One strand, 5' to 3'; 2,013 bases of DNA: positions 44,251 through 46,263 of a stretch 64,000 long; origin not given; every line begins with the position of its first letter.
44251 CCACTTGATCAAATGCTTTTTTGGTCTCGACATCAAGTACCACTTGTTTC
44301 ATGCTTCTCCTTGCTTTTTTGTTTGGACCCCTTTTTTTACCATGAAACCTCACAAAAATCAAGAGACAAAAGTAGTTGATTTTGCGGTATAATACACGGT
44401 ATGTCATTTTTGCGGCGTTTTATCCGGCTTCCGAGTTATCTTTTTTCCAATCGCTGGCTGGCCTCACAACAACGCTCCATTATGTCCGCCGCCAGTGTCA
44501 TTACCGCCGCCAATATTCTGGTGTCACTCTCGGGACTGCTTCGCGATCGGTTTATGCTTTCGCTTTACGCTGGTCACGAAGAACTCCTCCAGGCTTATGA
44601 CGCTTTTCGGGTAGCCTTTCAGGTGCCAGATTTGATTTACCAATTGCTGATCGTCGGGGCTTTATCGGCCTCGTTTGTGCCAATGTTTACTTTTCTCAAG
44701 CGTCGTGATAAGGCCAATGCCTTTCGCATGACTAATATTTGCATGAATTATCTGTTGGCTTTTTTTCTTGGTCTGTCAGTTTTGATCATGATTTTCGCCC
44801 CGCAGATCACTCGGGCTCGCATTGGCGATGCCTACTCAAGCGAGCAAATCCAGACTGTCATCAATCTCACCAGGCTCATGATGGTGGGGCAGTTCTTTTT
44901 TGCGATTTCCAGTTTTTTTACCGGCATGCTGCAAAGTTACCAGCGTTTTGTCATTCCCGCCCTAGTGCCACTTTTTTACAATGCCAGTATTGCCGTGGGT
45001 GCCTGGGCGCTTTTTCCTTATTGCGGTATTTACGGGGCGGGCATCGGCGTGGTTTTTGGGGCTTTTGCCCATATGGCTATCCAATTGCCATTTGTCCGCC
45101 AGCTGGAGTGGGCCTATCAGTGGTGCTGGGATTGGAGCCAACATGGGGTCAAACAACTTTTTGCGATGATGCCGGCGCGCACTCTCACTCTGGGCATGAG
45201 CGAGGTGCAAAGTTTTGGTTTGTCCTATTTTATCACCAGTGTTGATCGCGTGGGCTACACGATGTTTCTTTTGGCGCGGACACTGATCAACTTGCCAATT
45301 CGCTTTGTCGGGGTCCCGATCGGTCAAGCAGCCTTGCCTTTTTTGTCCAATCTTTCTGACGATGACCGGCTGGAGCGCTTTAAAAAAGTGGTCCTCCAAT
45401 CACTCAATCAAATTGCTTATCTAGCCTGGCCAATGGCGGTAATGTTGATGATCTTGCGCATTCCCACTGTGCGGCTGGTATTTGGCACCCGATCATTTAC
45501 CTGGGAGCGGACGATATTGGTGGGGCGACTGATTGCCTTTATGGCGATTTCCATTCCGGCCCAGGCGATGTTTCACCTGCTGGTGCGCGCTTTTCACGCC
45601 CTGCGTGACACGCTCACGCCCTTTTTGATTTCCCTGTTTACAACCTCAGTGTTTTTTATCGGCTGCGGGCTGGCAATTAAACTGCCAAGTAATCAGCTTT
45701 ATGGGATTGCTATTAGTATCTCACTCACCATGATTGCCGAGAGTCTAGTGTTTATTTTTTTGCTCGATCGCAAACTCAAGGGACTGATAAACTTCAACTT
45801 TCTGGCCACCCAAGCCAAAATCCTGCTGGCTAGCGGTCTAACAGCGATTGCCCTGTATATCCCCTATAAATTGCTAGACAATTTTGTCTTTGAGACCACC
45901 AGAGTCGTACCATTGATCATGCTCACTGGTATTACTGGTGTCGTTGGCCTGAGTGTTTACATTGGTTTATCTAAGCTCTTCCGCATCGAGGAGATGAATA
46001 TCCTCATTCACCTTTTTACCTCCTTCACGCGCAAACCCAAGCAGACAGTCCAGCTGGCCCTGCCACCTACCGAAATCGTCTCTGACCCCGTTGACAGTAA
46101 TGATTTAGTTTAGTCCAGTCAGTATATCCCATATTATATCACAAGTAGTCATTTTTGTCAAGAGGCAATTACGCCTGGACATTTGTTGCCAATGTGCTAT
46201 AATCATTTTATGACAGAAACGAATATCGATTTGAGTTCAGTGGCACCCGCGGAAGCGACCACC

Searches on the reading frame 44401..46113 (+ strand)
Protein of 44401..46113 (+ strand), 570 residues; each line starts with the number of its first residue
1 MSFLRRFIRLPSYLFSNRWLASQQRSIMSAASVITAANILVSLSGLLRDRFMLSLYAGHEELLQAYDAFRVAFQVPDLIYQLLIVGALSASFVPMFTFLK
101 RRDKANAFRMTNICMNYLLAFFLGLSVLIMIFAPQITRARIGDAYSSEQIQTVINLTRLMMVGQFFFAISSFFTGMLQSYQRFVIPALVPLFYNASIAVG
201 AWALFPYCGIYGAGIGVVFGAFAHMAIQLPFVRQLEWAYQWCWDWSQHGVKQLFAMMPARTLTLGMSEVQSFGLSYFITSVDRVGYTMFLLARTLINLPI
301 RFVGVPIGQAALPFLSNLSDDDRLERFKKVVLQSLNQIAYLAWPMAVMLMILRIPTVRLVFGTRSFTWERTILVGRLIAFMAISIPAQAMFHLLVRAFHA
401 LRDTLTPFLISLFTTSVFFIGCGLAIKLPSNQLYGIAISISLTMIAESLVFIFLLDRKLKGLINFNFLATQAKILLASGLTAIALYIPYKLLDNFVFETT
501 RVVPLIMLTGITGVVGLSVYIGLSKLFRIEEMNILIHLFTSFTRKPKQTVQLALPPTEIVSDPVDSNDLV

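Call 15: search_protein_families(library=pfam, proteins=[window:44401-46113:+])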
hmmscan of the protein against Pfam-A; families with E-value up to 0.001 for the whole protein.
window:44401-46113:+ (570 aa): 2 families
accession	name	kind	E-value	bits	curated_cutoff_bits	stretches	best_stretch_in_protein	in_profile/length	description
PF03023.19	MurJ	-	2.5e-58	198.2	27.4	1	66-491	11-432/451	Lipid II flippase MurJ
PF01554.23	MatE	-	0.00098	19.3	24.9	1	302-417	43-153/161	MatE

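Call 23: find_homologous_proteins(query=window:44401-46113:+, max_evalue=1e-30)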
Query window:44401-46113:+ (570 aa): 949 proteins with E <= 1e-30 among 8000 candidates; the best 120 are listed.
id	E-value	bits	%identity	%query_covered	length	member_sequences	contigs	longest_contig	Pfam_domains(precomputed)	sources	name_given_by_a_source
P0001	0.0e+0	1233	100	100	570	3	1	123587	PF03023.20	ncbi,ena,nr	ncbi:oligosaccharide flippase family protein [bacterium]|nr:oligosaccharide flippase family protein 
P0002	9.6e-295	996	79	100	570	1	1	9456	PF03023.20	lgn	-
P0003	6.9e-287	971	77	100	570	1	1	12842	PF03023.20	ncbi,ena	-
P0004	1.7e-273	926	78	94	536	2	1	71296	PF13440.12,PF03023.20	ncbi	-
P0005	5.5e-261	885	72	100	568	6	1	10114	PF01554.24,PF03023.20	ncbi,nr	ncbi:polysaccharide biosynthesis C-terminal domain-containing protein [bacterium]|nr:polysaccharide 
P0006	4.8e-245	832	68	99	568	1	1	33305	PF13440.12,PF03023.20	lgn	-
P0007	1.3e-237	808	66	99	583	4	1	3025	PF03023.20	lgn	-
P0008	4.0e-237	806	64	99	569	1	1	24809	PF03023.20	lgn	-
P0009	4.3e-235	800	62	100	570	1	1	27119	PF01554.24,PF13440.12,PF03023.20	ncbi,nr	ncbi:murein biosynthesis integral membrane protein MurJ [bacterium]|nr:murein biosynthesis integral 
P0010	7.2e-235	799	64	99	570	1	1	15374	PF03023.20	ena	-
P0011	6.2e-234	796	64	99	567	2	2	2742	PF01554.24,PF03023.20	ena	-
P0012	7.1e-234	796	65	99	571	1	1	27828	PF03023.20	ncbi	-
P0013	7.1e-233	792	64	99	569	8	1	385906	PF03023.20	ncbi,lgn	-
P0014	2.3e-228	777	64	99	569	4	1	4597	PF13440.12,PF03023.20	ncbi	-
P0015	5.9e-224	763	63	98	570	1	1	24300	PF03023.20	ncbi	-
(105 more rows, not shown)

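Call 24: find_encoding_contigs(protein=P0001, flank=10000, max_places=3)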
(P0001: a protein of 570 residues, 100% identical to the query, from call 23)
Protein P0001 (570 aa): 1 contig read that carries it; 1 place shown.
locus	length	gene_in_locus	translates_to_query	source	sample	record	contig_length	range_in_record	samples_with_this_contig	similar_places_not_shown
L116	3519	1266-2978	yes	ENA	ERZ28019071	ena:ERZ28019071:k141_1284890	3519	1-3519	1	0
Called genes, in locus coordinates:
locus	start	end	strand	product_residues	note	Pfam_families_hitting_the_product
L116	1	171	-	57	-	?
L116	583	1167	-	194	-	PF13482:RNase_H_2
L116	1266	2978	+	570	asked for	PF03023:MurJ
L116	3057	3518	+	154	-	?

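Call 25: find_encoding_contigs(protein=P0004, flank=10000, max_places=3)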
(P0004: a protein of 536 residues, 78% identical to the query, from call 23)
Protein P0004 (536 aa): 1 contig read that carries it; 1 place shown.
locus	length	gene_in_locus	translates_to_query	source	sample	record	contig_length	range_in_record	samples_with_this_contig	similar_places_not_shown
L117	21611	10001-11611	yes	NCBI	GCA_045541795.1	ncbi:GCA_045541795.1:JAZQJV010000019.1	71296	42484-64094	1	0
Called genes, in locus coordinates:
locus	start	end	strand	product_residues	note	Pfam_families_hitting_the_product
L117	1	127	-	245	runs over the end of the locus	-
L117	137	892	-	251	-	PF00483:NTP_transferase, PF12804:NTP_transf_3 (weak)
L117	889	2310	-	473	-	PF01336:tRNA_anti-codon, PF00152:tRNA-synt_2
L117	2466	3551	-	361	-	PF00924:MS_channel_2nd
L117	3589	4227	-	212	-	PF02397:Bac_transf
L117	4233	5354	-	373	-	PF00483:NTP_transferase, PF12804:NTP_transf_3, PF22640:ManC_GMP_beta-helix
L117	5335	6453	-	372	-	PF00534:Glycos_transf_1, PF13692:Glyco_trans_1_4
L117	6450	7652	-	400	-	PF13439:Glyco_transf_4, PF20706:GT4-conflict (faint), PF00534:Glycos_transf_1, PF13692:Glyco_trans_1_4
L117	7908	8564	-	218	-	-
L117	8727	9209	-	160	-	PF13527:Acetyltransf_9, PF00583:Acetyltransf_1, PF13673:Acetyltransf_10 (weak), PF13508:Acetyltransf_7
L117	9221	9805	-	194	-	PF13482:RNase_H_2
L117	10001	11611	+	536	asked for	PF03023:MurJ, PF13440:Polysacc_synt_3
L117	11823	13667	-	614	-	-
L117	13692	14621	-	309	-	PF01263:Aldose_epim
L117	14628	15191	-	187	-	PF01966:HD (weak)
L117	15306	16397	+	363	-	PF00575:S1 (weak), PF23459:S1_RRP5 (faint), PF00575:S1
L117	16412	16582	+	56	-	-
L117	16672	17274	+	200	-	-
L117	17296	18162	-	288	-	PF02195:ParB_N, PF17762:HTH_ParB, PF08535:KorB (weak)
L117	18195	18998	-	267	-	PF02673:BacA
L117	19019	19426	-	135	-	PF01219:DAGK_prokar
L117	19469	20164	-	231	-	PF13489:Methyltransf_23, PF08241:Methyltransf_11, PF08242:Methyltransf_12, PF13649:Methyltransf_25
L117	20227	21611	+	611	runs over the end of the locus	PF04055:Radical_SAM (weak), PF16199:Radical_SAM_C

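Call 26: find_encoding_contigs(protein=P0003, flank=10000, max_places=3)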
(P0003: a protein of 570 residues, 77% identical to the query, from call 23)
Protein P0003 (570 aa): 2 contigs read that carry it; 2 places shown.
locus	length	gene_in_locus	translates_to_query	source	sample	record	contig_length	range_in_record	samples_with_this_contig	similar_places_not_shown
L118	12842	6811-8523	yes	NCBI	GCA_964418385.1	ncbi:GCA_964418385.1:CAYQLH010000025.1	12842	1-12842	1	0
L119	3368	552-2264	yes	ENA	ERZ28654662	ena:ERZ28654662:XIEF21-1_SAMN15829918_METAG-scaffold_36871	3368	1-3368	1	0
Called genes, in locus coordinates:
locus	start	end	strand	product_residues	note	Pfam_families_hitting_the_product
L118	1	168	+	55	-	?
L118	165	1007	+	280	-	PF18895:T4SS_pilin (weak)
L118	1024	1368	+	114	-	PF18895:T4SS_pilin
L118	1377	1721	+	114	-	-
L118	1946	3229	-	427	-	PF01541:GIY-YIG, PF27096:UvrC_M, PF08459:UvrC_RNaseH_dom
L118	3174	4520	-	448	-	-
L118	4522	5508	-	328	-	PF02618:YceG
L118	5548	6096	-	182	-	-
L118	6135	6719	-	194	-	PF13482:RNase_H_2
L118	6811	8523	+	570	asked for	PF03023:MurJ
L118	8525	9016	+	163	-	PF00583:Acetyltransf_1 (weak), PF13527:Acetyltransf_9, PF13508:Acetyltransf_7 (weak)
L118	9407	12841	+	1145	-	?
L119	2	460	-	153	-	?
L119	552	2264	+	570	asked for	PF03023:MurJ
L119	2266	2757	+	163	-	PF00583:Acetyltransf_1 (weak), PF13527:Acetyltransf_9, PF13508:Acetyltransf_7 (weak)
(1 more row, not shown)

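Call 27: find_encoding_contigs(protein=P0002, flank=10000, max_places=3)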
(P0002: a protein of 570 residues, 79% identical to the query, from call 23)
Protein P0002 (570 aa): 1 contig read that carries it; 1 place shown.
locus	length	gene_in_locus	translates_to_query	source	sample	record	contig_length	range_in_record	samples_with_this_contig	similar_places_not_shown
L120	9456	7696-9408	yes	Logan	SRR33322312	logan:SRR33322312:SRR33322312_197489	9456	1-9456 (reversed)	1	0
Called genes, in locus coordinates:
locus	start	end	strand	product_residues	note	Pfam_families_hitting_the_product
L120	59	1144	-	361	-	PF00924:MS_channel_2nd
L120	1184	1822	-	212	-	PF02397:Bac_transf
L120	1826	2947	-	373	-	PF00483:NTP_transferase, PF12804:NTP_transf_3, PF22640:ManC_GMP_beta-helix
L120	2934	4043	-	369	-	PF00534:Glycos_transf_1, PF13692:Glyco_trans_1_4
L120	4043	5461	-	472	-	PF13439:Glyco_transf_4, PF13579:Glyco_trans_4_4 (weak), PF00534:Glycos_transf_1, PF13692:Glyco_trans_1_4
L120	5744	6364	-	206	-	PF13828:DUF4190 (weak)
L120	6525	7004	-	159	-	PF00583:Acetyltransf_1, PF13508:Acetyltransf_7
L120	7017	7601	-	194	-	PF13482:RNase_H_2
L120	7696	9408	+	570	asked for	PF03023:MurJ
